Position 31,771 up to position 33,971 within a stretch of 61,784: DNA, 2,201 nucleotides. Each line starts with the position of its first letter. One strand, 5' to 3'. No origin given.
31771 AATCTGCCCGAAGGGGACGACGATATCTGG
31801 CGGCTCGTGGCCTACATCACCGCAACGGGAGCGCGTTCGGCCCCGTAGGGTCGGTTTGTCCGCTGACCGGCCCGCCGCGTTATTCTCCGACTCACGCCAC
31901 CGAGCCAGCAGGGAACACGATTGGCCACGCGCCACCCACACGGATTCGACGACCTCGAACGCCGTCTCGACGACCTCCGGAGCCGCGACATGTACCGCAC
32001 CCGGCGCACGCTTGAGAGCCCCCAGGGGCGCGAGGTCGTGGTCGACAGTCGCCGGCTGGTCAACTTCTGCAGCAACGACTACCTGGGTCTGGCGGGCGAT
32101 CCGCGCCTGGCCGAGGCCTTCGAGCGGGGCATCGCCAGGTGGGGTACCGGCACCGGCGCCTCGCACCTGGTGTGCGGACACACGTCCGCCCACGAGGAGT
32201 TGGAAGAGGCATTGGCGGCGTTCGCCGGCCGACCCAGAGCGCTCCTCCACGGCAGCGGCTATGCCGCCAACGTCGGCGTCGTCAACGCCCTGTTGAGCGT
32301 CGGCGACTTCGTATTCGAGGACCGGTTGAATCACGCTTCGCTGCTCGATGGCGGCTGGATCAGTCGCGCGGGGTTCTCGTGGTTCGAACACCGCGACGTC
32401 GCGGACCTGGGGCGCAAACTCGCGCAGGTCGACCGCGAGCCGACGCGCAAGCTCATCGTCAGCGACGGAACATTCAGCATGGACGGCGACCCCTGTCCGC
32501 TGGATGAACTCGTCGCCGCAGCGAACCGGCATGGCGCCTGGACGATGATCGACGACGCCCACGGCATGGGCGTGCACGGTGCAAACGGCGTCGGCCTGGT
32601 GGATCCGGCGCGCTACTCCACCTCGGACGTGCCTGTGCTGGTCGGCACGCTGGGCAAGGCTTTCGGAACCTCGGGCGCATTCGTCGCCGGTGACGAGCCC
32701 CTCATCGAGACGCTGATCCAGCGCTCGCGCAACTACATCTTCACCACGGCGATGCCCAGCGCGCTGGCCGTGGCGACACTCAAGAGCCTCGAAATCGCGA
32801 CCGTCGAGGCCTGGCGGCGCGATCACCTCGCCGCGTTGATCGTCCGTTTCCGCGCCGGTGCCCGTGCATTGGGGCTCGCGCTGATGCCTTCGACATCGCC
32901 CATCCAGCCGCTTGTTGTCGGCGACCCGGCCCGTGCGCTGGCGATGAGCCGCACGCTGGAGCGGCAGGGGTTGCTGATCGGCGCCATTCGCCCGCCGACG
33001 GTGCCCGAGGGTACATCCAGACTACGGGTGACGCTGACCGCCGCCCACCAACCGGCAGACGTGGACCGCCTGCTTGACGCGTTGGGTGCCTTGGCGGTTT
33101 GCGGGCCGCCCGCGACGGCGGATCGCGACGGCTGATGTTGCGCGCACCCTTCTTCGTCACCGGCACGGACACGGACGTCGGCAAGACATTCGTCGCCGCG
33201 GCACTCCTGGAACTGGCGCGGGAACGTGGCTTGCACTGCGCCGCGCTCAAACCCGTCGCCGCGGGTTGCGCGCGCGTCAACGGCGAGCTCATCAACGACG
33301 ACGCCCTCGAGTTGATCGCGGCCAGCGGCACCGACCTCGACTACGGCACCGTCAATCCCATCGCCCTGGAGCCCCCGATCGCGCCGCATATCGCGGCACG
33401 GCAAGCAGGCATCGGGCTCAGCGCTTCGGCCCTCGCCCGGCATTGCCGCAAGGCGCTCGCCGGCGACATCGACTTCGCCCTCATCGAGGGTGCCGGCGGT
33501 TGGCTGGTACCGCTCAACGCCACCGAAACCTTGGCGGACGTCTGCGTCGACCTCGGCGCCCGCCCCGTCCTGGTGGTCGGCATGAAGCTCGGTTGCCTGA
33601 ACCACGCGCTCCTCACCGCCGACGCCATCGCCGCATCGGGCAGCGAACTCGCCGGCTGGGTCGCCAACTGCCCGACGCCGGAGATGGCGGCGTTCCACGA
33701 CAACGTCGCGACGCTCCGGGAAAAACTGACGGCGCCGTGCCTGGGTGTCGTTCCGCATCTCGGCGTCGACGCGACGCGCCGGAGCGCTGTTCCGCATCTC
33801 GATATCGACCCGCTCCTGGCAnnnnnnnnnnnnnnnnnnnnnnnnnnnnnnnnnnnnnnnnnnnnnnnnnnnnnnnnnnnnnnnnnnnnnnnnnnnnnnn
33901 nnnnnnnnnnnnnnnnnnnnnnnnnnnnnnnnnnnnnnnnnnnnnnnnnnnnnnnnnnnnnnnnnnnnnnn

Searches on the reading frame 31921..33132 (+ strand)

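Call 14: search_protein_families(library=pfam, proteins=[window:31921-33132:+], max_evalue=0.001)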
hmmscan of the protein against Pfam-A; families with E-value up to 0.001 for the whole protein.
window:31921-33132:+ (404 aa): 1 family
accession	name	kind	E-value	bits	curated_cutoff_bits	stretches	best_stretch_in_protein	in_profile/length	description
PF00155.27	Aminotran_1_2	-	3.5e-50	171.7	19.7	1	46-388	3-361/361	Aminotransferase class I and II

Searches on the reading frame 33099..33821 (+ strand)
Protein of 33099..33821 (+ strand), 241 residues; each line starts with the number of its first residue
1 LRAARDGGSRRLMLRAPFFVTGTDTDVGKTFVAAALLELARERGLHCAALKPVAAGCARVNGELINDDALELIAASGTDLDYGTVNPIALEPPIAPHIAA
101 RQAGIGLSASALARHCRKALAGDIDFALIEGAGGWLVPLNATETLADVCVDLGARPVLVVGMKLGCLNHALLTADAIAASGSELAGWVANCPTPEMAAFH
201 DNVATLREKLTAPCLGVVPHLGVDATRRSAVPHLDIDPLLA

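Call 14: search_protein_families(library=pfam, proteins=[window:33099-33821:+], max_evalue=0.001)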
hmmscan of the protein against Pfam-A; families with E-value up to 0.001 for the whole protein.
window:33099-33821:+ (241 aa): 2 families
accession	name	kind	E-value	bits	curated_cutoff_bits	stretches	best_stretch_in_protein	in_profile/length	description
PF13500.12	AAA_26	-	2.2e-34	119.5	27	1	18-221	3-191/198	AAA domain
PF01656.29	CbiA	-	8.4e-09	35.9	25.4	1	19-219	2-110/125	CobQ/CobB/MinD/ParA nucleotide binding domain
